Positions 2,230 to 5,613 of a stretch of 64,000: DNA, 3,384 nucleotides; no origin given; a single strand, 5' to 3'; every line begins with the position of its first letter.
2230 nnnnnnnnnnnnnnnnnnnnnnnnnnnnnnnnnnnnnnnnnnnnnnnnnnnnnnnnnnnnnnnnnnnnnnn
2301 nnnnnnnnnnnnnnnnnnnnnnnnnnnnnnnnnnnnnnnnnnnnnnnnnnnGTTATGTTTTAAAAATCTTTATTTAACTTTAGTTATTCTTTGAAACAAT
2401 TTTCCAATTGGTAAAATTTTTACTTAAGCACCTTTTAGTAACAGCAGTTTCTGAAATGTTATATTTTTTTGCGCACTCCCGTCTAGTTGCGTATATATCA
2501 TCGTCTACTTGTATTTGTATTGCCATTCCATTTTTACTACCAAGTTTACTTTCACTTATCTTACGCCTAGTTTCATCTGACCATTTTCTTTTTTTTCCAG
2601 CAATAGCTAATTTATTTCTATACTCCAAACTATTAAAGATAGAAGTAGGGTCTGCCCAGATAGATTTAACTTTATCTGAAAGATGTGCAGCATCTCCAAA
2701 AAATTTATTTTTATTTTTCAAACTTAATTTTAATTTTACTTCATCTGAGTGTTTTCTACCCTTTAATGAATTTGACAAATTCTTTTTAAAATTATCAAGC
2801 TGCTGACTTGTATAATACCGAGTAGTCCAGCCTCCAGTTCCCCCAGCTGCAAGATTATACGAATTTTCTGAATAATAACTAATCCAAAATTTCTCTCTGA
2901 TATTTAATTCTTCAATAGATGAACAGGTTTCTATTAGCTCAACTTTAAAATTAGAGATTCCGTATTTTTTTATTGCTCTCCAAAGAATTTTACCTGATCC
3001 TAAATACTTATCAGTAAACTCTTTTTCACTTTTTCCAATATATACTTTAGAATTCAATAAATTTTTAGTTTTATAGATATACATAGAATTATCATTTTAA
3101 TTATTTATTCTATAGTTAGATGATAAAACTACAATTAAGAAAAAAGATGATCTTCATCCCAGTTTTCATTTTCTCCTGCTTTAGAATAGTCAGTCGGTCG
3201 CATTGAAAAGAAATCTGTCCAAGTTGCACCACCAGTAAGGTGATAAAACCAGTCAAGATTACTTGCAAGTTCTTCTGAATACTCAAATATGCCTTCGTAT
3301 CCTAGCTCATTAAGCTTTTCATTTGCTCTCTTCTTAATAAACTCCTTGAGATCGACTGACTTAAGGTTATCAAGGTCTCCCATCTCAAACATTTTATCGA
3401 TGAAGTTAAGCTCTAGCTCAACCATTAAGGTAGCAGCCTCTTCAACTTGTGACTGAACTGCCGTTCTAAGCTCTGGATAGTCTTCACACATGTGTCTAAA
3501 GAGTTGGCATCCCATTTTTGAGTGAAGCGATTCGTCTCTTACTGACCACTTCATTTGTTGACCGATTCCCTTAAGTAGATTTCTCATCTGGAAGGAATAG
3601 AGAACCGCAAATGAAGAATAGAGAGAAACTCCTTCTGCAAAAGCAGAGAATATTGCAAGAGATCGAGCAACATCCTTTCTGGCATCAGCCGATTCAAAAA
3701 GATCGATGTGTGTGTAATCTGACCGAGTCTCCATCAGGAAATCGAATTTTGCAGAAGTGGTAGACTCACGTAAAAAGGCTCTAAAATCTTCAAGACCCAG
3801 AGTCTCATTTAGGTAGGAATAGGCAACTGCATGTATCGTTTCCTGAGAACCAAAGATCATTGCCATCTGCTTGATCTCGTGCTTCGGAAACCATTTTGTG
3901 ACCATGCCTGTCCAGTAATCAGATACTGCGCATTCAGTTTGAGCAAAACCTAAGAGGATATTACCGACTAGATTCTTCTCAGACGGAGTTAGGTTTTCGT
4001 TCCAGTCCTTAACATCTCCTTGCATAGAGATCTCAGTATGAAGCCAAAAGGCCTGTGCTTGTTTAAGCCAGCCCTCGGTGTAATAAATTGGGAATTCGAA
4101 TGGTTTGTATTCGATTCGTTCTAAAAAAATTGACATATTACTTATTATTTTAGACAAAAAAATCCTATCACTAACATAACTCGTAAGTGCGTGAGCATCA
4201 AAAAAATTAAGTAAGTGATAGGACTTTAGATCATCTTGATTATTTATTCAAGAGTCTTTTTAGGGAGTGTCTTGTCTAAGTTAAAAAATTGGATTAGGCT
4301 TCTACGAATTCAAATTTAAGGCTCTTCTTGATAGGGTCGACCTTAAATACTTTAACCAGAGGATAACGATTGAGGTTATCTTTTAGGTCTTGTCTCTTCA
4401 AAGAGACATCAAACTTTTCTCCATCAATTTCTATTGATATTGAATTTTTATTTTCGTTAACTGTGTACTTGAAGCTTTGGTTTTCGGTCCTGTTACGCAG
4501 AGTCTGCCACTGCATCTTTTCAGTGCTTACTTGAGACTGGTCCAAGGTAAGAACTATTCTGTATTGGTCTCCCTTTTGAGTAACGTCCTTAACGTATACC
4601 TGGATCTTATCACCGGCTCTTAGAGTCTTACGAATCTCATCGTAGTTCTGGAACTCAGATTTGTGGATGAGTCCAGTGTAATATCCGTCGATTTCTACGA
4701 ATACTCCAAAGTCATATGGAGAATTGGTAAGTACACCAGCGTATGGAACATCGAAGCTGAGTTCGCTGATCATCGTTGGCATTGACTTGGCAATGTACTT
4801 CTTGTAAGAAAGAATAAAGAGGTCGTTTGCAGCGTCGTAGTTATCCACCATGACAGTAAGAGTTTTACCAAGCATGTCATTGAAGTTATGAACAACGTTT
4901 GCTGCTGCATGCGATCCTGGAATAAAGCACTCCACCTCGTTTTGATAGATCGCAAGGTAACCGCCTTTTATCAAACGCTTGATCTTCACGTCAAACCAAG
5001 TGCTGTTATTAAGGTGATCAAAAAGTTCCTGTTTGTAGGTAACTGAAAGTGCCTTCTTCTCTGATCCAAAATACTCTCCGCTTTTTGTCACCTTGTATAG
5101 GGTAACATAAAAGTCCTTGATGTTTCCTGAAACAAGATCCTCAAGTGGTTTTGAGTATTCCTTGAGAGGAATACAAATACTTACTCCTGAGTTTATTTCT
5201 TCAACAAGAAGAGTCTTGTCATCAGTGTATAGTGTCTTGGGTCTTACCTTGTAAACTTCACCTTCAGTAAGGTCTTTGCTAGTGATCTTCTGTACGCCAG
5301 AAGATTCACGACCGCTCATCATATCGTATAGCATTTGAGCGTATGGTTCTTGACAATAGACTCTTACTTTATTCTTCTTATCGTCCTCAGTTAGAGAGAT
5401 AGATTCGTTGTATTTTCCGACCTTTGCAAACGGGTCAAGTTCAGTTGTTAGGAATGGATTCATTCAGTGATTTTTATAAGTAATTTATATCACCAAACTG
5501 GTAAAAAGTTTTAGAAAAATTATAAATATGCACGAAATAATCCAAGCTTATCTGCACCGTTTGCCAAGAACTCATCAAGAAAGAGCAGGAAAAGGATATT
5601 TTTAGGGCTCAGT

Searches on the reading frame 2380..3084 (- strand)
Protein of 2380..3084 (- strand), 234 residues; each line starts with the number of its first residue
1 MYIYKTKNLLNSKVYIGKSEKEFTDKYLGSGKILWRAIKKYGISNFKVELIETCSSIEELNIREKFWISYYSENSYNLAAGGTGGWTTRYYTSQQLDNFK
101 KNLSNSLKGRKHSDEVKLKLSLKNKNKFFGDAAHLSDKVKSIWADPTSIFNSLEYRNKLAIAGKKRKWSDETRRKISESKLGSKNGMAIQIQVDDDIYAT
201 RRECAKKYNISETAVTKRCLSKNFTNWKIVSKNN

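Call 10: search_protein_families(library=phrogs, proteins=[window:2380-3084:-], max_evalue=0.001)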
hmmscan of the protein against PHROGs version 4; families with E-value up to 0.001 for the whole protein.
window:2380-3084:- (234 aa): 6 families
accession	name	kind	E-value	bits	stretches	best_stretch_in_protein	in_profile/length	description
phrog_314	-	DNA, RNA and nucleotide metabolism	3.5e-42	146.1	1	2-230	180-388/574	homing endonuclease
phrog_7168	-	DNA, RNA and nucleotide metabolism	1.9e-13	51.5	1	2-127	3-140/284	homing endonuclease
phrog_19446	-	DNA, RNA and nucleotide metabolism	3e-08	34.5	1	2-89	3-94/254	homing endonuclease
phrog_5123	-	DNA, RNA and nucleotide metabolism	6.7e-07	30.3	1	1-96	2-106/152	homing endonuclease with GIY-YIG motif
phrog_655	-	DNA, RNA and nucleotide metabolism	1.2e-05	26.4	0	142-207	120-188/343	homing endonuclease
phrog_447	-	other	3.7e-05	24.6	0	2-66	28-108/148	NAD synthetase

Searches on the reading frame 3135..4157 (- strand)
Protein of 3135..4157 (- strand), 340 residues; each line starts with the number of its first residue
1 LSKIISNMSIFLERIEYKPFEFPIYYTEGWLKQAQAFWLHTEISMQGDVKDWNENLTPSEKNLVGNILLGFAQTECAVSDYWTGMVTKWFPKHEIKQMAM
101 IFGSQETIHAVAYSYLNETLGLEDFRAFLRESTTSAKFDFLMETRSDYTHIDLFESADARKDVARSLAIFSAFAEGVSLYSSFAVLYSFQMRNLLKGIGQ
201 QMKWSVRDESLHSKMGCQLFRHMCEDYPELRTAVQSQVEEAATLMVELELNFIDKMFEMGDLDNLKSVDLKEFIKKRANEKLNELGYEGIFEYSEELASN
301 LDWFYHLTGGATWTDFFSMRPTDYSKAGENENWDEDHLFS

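Call 10: search_protein_families(library=phrogs, proteins=[window:3135-4157:-], max_evalue=0.001)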
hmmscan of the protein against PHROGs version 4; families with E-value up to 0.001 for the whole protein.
window:3135-4157:- (340 aa): 4 families
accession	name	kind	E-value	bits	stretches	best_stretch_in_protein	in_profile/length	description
phrog_86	-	DNA, RNA and nucleotide metabolism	2.4e-70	238.7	1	9-336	63-397/504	ribonucleoside diphosphate reductase small subunit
phrog_30939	-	DNA, RNA and nucleotide metabolism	6.7e-26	91.4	1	21-327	20-322/977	ribonucleotide reductase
phrog_24856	-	DNA, RNA and nucleotide metabolism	2.6e-05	25.1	1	27-127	19-119/195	ribonucleotide reductase class Ia beta subunit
phrog_7909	-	DNA, RNA and nucleotide metabolism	8.9e-05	23.6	1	268-338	15-84/92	ribonucleoside-diphosphate reductase beta subunit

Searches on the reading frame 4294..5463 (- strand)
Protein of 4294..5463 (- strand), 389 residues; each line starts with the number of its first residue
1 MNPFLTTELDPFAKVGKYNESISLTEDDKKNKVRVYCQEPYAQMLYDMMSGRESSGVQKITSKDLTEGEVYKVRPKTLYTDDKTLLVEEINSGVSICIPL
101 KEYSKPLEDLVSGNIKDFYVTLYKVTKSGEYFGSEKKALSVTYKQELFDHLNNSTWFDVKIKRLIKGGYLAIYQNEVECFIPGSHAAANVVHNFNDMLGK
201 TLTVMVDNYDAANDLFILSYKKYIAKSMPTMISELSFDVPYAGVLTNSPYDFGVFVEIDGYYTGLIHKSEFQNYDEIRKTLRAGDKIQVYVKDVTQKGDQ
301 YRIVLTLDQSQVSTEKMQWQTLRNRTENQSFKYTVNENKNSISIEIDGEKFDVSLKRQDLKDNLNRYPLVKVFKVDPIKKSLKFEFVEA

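Call 10: search_protein_families(library=phrogs, proteins=[window:4294-5463:-], max_evalue=0.001)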
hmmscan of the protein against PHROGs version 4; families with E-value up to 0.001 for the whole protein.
window:4294-5463:- (389 aa): 0 families

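Call 29: search_protein_families(library=pfam, proteins=[window:4294-5463:-], max_evalue=0.01)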
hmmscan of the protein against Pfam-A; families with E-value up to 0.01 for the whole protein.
window:4294-5463:- (389 aa): 1 family
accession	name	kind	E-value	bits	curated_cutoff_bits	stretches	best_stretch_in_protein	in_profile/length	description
PF00575.29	S1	-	9.6e-10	39.2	22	1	251-296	17-64/74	S1 RNA binding domain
